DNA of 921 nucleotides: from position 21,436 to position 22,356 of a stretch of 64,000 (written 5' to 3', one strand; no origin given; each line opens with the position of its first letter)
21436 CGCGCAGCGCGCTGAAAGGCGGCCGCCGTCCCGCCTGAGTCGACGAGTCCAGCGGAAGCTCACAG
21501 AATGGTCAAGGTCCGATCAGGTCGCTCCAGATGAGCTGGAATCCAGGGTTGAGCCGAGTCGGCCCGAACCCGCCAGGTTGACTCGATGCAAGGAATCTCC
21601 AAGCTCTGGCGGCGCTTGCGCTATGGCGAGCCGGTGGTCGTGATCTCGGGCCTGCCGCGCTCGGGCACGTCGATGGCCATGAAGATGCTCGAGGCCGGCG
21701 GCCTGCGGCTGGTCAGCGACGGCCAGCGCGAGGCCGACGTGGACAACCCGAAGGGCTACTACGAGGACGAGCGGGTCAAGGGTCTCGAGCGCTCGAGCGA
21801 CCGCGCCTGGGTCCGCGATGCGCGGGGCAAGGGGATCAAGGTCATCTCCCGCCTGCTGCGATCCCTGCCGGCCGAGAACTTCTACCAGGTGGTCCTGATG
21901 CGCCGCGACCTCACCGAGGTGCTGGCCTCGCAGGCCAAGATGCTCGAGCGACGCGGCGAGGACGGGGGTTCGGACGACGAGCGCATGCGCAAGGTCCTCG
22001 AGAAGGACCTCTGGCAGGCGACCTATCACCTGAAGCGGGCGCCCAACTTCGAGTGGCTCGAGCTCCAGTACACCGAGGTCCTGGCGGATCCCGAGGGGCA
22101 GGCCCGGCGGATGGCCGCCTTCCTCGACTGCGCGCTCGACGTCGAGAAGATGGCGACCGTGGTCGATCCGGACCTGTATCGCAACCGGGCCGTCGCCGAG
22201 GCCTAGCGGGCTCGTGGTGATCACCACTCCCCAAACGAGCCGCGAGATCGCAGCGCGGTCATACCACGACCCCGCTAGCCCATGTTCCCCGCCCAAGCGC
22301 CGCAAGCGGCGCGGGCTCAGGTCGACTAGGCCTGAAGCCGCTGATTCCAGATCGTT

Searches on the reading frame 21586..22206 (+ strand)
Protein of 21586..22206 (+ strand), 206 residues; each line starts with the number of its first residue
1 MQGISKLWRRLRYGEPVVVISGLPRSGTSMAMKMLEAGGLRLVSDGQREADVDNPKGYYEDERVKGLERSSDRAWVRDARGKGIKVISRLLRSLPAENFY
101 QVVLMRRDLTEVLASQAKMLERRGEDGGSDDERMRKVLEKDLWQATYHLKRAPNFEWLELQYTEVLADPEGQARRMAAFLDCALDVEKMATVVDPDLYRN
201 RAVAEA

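Call 38: find_encoding_contigs(protein=window:21586-22206:+, flank=3000, max_places=6)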
Protein window:21586-22206:+ (206 aa): no gene with exactly this product is on record in the collection.

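Call 39: search_protein_families(library=pfam, proteins=[window:21586-22206:+], max_evalue=0.001)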
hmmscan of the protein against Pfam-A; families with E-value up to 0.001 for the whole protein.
window:21586-22206:+ (206 aa): 2 families
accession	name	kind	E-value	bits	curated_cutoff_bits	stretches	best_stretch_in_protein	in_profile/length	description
PF13469.12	Sulfotransfer_3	-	1.3e-11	45.6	27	1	101-184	126-214/216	Sulfotransferase family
PF00685.33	Sulfotransfer_1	-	1.1e-06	28.7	22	1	18-193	4-192/255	Sulfotransferase domain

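Call 50: find_homologous_proteins(query=window:21586-22206:+, max_evalue=1e-20)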
Query window:21586-22206:+ (206 aa): 7926 proteins with E <= 1e-20 among 8000 candidates; the best 120 are listed.
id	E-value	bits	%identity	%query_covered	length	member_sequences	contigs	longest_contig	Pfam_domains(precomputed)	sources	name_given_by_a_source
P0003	6.6e-121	419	94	99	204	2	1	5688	PF13469.13,PF00685.34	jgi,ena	-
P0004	4.6e-109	381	88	96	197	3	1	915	PF13469.13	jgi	-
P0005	9.5e-109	380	85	98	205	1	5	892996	PF13469.13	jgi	jgi:hypothetical protein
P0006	9.9e-108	376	84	99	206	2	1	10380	PF13469.13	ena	-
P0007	2.7e-106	372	83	98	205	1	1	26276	PF13469.13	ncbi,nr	ncbi:MAG TPA: sulfotransferase family protein [Thermoanaerobaculia bacterium]|nr:sulfotransferase fa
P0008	1.5e-86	307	68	99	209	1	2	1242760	PF13469.13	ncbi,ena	-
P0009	1.7e-84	301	70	99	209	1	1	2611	PF13469.13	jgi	jgi:hypothetical protein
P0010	2.7e-84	300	68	98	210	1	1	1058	PF13469.13,PF00685.34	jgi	-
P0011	5.1e-84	299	73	95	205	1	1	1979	PF13469.13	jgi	jgi:hypothetical protein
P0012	7.3e-84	298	69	95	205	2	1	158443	PF13469.13,PF00685.34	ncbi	ncbi:MAG: sulfotransferase [Thermoanaerobaculia bacterium]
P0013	2.8e-83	297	68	97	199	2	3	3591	PF13469.13,PF00685.34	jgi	jgi:hypothetical protein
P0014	3.9e-83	296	68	92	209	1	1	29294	PF13469.13,PF00685.34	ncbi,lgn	ncbi:MAG: sulfotransferase [Thermoanaerobaculia bacterium]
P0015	4.9e-83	296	69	94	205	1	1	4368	PF13469.13,PF00685.34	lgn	-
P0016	1.1e-82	295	68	95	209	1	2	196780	PF13469.13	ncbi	-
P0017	1.9e-82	294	68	95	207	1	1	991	PF13469.13,PF00685.34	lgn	-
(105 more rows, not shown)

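Call 51: find_encoding_contigs(protein=P0003, flank=5000, max_places=3)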
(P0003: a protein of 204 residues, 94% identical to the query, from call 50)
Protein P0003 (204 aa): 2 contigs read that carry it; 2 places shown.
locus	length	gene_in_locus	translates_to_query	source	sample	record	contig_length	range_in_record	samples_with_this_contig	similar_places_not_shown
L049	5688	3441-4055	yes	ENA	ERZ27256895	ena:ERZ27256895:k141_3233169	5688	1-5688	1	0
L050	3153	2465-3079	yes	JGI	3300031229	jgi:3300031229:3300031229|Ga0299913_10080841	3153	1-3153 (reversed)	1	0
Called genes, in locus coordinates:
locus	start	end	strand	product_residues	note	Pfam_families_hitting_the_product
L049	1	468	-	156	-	?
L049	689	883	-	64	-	-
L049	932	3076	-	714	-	PF01663:Phosphodiest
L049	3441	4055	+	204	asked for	PF00685:Sulfotransfer_1 (weak), PF13469:Sulfotransfer_3 (weak)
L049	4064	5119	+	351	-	PF00561:Abhydrolase_1, PF12146:Hydrolase_4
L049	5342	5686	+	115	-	?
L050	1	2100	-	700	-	?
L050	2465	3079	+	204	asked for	PF00685:Sulfotransfer_1 (weak), PF13469:Sulfotransfer_3 (weak)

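Call 52: find_encoding_contigs(protein=P0005, flank=10000, max_places=5)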
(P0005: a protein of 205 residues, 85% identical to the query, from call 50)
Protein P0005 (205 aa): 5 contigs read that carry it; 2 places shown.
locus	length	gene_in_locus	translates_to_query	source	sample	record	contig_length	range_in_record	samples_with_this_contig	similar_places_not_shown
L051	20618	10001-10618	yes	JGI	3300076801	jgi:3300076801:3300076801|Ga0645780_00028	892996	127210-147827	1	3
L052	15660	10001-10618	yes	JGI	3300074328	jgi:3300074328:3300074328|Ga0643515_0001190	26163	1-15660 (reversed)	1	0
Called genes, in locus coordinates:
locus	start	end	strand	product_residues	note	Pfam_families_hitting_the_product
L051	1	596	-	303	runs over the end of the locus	PF05721:PhyH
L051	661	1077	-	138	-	PF06339:Ectoine_synth, PF07883:Cupin_2 (weak)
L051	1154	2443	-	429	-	PF00202:Aminotran_3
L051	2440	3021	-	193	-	PF13302:Acetyltransf_3 (weak), PF00583:Acetyltransf_1, PF13508:Acetyltransf_7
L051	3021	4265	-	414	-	PF00696:AA_kinase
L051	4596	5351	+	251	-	PF04402:SIMPL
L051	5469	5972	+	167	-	-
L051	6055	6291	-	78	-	PF09413:DUF2007 (weak)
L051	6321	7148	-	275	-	-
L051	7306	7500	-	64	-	-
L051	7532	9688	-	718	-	PF01663:Phosphodiest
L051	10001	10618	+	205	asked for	PF13469:Sulfotransfer_3 (weak)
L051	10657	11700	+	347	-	PF00561:Abhydrolase_1 (weak), PF12146:Hydrolase_4 (weak)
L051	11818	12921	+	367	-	PF00501:AMP-binding (faint)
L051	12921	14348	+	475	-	PF00171:Aldedh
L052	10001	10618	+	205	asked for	PF13469:Sulfotransfer_3 (weak)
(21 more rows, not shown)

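Call 53: find_encoding_contigs(protein=P0007, flank=10000, max_places=3)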
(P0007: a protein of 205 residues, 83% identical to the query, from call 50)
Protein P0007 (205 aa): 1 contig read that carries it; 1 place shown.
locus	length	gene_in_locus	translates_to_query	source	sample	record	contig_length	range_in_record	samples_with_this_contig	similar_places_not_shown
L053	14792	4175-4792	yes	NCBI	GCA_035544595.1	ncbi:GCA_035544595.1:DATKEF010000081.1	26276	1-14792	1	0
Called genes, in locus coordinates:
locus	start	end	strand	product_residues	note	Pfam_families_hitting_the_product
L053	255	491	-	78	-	PF09413:DUF2007 (weak)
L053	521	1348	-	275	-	-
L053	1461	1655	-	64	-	-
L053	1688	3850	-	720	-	PF01663:Phosphodiest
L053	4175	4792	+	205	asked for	PF13469:Sulfotransfer_3 (faint)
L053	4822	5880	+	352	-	PF12146:Hydrolase_4, PF00561:Abhydrolase_1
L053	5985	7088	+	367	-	-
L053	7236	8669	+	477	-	PF00171:Aldedh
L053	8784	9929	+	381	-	-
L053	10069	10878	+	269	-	-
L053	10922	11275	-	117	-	PF08850:DUF1820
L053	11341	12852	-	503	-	PF00575:S1, PF13509:S1_2 (faint), PF00575:S1, PF23459:S1_RRP5 (weak)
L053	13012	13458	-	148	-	PF00011:HSP20, PF17886:ArsA_HSP20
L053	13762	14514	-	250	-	PF02146:SIR2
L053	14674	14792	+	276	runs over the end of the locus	PF00158:Sigma54_activat (faint), PF13191:AAA_16 (faint), PF00004:AAA, PF07724:AAA_2 (weak), PF07728:AAA_5, PF13401:AAA_22 (weak)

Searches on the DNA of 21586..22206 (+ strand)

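Call 60: search_with_rna_model(model_id=R1, sources=[L049, L050, L051, L052, L053], max_evalue=0.01)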
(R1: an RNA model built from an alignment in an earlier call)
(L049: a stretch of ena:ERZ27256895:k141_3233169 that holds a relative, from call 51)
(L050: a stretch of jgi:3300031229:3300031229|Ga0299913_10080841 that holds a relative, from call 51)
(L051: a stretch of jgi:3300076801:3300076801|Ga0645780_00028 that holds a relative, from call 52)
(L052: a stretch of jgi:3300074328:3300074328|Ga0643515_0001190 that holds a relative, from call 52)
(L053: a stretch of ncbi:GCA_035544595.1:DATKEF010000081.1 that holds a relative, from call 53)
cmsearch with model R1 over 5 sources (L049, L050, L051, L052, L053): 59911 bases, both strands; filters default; matches with E-value up to 0.01: 1.
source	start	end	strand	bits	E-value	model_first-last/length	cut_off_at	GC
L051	15808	15864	+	36.3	9e-06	60-116/131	no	0.72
